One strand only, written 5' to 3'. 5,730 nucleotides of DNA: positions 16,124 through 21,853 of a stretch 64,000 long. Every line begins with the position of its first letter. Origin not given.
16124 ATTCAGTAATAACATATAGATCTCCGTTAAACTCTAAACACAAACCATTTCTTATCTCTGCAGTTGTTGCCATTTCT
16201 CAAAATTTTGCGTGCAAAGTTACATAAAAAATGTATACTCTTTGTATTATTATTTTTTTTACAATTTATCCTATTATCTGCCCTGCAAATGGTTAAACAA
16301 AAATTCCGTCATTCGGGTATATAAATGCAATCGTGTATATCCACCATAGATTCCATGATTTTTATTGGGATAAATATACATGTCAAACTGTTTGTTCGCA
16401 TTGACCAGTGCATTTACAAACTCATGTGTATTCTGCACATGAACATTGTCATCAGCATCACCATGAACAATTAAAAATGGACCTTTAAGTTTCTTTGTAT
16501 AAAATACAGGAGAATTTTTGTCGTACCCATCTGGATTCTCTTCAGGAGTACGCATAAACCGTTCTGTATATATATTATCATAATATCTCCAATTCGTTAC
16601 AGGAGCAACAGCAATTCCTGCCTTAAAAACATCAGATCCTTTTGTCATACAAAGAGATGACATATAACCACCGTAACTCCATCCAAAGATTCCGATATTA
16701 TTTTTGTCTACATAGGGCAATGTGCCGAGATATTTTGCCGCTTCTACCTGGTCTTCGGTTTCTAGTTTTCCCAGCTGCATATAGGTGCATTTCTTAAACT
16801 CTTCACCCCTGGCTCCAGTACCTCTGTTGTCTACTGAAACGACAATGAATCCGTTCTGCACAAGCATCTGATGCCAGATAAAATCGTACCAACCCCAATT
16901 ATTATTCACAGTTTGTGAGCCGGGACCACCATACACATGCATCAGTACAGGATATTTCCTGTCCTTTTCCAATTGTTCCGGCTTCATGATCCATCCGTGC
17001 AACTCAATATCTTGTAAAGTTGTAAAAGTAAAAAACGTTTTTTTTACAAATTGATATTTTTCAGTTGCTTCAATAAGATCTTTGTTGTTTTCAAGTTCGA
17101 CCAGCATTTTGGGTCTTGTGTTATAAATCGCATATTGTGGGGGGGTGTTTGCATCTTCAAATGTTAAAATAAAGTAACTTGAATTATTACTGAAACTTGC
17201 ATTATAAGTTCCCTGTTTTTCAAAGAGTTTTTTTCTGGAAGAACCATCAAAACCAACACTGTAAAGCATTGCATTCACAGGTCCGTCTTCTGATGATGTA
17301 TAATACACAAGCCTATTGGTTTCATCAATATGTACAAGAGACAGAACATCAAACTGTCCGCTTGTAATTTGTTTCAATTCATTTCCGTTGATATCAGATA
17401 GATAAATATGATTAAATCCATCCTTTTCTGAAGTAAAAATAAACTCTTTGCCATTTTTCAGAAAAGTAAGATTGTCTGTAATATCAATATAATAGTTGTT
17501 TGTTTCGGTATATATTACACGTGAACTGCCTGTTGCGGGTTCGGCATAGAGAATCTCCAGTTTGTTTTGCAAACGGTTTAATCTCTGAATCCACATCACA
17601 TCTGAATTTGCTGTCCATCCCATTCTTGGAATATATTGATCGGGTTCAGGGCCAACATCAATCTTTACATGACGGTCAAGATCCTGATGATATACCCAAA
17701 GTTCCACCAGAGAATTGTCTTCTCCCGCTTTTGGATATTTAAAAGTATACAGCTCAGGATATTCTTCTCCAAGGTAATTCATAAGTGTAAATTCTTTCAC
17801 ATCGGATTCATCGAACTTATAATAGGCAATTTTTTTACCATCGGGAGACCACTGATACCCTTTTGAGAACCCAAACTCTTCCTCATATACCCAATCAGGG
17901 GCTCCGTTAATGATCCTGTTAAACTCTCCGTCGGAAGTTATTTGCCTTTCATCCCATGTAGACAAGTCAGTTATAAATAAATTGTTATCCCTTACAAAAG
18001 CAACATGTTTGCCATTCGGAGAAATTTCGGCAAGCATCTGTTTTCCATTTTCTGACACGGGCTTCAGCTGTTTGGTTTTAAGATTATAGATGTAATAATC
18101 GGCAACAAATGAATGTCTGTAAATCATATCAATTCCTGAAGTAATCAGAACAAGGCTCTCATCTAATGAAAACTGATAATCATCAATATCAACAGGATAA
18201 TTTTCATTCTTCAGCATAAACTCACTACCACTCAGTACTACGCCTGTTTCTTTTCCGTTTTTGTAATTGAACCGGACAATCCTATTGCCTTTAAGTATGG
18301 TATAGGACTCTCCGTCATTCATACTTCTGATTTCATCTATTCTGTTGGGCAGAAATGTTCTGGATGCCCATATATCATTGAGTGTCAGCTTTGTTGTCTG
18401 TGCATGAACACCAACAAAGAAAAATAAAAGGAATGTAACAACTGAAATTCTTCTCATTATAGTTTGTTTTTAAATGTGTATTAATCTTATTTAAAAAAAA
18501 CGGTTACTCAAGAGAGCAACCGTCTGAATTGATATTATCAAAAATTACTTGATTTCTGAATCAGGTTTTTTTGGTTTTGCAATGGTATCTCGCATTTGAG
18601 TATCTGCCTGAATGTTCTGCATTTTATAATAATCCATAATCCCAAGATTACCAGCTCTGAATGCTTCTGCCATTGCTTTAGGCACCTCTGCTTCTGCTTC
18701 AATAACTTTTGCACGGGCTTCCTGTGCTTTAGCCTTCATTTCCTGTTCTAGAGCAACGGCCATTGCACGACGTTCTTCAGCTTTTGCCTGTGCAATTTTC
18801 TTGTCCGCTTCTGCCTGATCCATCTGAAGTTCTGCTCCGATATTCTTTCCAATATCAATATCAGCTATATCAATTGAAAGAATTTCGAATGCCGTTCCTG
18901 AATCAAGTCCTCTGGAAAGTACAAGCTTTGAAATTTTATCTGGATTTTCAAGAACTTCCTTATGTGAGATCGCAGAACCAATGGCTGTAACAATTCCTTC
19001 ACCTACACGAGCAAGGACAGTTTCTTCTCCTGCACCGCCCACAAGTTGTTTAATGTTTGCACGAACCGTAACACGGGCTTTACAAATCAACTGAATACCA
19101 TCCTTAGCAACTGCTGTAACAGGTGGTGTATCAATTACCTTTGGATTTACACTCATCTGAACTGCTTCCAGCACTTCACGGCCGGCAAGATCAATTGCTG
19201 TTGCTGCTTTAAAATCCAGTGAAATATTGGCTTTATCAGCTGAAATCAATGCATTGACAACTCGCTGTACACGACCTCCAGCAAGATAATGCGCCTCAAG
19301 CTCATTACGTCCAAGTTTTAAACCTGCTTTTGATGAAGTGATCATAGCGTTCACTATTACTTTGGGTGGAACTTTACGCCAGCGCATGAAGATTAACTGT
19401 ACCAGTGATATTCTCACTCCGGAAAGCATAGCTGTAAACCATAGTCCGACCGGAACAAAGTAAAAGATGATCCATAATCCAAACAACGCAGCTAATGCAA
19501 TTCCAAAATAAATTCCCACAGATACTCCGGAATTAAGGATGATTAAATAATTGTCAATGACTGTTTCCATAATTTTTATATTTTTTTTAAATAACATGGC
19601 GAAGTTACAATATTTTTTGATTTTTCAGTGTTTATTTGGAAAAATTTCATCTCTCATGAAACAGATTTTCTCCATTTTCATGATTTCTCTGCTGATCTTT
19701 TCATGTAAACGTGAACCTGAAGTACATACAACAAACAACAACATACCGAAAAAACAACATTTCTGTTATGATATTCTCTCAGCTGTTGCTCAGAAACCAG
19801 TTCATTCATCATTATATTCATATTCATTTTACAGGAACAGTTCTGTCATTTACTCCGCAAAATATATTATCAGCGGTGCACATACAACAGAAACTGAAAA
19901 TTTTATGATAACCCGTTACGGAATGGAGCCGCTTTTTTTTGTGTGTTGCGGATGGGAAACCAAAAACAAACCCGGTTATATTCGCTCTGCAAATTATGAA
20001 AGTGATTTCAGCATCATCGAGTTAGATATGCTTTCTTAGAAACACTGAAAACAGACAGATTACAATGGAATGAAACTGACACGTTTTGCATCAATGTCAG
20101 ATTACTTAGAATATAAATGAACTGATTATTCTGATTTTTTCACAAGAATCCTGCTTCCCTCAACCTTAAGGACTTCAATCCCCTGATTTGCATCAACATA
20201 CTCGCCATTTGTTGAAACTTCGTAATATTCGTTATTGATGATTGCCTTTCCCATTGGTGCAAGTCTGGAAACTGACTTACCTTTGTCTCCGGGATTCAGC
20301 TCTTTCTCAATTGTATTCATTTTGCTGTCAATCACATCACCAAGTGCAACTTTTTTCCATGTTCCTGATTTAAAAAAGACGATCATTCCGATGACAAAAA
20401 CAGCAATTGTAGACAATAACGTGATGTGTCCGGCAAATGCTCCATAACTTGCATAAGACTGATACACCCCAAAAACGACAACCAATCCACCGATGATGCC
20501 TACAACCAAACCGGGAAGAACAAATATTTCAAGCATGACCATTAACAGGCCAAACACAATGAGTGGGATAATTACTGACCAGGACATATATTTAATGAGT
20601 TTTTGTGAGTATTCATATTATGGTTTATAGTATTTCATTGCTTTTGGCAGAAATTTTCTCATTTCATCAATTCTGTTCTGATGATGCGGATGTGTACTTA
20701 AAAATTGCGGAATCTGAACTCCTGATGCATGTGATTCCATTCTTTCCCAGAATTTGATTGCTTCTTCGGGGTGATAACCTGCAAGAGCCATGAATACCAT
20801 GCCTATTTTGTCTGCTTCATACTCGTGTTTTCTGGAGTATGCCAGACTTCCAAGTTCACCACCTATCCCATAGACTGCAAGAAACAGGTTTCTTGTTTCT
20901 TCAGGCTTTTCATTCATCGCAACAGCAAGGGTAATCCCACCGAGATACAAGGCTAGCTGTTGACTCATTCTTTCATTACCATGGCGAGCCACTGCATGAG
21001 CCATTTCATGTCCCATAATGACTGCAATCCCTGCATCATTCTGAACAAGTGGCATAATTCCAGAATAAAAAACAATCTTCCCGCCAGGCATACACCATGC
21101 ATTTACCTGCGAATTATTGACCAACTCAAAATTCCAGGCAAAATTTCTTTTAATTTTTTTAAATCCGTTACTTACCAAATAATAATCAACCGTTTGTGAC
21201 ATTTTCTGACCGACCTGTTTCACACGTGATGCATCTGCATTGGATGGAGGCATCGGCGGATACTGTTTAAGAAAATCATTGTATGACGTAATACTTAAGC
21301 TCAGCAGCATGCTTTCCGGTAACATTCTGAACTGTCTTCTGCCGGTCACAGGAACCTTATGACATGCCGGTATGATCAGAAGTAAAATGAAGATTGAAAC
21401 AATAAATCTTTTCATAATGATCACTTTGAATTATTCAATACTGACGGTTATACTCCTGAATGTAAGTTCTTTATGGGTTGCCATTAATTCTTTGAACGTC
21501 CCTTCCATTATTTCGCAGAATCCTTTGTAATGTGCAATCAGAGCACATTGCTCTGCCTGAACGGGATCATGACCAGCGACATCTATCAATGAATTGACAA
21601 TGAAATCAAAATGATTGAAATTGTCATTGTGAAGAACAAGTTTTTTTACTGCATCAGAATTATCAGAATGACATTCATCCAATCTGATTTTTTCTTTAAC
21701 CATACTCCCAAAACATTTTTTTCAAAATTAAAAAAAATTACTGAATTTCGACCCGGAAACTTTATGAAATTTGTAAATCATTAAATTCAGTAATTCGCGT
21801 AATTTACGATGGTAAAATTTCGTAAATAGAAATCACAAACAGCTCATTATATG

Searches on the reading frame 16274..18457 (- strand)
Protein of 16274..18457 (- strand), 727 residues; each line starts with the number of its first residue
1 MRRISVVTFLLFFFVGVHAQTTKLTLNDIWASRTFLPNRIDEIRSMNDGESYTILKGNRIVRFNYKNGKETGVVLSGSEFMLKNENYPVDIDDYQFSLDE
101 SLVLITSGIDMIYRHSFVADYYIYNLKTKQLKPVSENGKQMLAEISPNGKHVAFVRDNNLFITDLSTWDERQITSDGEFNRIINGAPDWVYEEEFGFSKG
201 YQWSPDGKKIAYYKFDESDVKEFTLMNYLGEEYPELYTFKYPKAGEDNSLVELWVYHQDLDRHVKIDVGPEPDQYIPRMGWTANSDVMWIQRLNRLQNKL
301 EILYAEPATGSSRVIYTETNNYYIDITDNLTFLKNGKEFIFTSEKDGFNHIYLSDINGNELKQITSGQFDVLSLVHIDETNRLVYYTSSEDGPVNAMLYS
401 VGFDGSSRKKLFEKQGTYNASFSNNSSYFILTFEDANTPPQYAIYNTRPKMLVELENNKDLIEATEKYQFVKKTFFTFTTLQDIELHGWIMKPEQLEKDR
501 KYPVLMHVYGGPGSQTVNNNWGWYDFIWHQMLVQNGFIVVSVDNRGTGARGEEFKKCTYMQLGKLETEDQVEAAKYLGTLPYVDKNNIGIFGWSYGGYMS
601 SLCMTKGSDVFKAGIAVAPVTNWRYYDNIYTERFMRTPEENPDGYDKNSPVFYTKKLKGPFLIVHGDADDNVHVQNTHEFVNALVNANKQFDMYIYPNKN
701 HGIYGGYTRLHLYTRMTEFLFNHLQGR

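Call 56: search_protein_families(library=pfam, proteins=[window:16274-18457:-], max_evalue=0.00001)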
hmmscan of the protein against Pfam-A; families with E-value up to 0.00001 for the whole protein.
window:16274-18457:- (727 aa): 9 families
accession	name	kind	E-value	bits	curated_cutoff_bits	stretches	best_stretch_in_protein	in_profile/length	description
PF00930.27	DPPIV_N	-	2e-104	349.6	22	1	99-440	3-354/354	Dipeptidyl peptidase IV (DPP IV) N-terminal region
PF00326.27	Peptidase_S9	-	1.1e-59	201.9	22.6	1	528-726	5-212/213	Prolyl oligopeptidase family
PF20434.5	BD-FAE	-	7.6e-13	48.9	26.8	1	636-684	167-215/215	BD-FAE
PF02129.25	Peptidase_S15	-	1.5e-12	48.2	23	1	485-637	4-145/262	X-Pro dipeptidyl-peptidase (S15 family)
PF12146.15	Hydrolase_4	-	6.1e-10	39.2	27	0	529-625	24-115/239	Serine aminopeptidase, S33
PF01738.24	DLH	-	8.4e-10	39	21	1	529-702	34-187/217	Dienelactone hydrolase family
PF05448.18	AXE1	-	1.4e-06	27.8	21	1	453-603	36-193/321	Acetyl xylan esterase (AXE1)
PF07676.18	PD40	-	1.6e-06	28.3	20.9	0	203-213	16-26/38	WD40-like Beta Propeller Repeat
PF08840.17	BAAT_C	-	4.1e-06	27.4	20.9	0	572-606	8-42/210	BAAT / Acyl-CoA thioester hydrolase C terminal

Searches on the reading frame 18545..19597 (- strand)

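Call 56: search_protein_families(library=pfam, proteins=[window:18545-19597:-], max_evalue=0.00001)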
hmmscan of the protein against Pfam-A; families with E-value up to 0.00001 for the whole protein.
window:18545-19597:- (350 aa): 1 family
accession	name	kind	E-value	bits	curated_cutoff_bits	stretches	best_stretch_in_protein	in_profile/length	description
PF12127.13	FloA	-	7.5e-165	548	34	1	34-342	5-313/314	Flotillin-like protein FloA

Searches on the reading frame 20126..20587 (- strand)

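Call 3: search_protein_families(library=pfam, proteins=[window:20126-20587:-], max_evalue=0.01)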
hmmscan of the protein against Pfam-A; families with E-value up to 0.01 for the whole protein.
window:20126-20587:- (153 aa): 2 families
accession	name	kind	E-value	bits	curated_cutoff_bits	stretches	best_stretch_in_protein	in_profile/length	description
PF01957.25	NfeD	-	9e-09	35.9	29.1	1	100-151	6-57/57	NfeD-like C-terminal, partner-binding domain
PF24961.1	NfeD_membrane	-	0.0054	17.2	26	1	7-72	52-118/119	NfeD integral membrane domain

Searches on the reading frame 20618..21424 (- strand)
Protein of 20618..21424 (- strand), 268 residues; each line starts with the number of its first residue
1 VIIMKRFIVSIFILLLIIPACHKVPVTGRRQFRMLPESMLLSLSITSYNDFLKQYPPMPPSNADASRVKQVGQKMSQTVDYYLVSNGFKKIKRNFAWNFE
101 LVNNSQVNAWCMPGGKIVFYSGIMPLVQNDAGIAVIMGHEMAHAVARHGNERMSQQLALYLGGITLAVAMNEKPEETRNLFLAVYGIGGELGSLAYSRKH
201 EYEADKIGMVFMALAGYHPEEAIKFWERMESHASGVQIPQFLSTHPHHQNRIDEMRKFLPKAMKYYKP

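Call 3: search_protein_families(library=pfam, proteins=[window:20618-21424:-], max_evalue=0.01)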
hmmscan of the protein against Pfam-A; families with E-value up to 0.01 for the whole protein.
window:20618-21424:- (268 aa): 2 families
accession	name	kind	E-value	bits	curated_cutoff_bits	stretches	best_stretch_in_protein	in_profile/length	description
PF01435.24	Peptidase_M48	-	1.3e-33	116.9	20.3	1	87-257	19-184/186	Peptidase family M48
PF07082.17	DUF1350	-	0.00057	19.7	27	1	171-234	79-143/250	Protein of unknown function (DUF1350)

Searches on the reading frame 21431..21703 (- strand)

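Call 3: search_protein_families(library=pfam, proteins=[window:21431-21703:-], max_evalue=0.01)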
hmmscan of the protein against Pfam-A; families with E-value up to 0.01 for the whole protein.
window:21431-21703:- (90 aa): 1 family
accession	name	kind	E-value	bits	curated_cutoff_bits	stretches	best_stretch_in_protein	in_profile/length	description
PF02617.22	ClpS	-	4.3e-12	46.1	23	1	21-80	7-66/80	ATP-dependent Clp protease adaptor protein ClpS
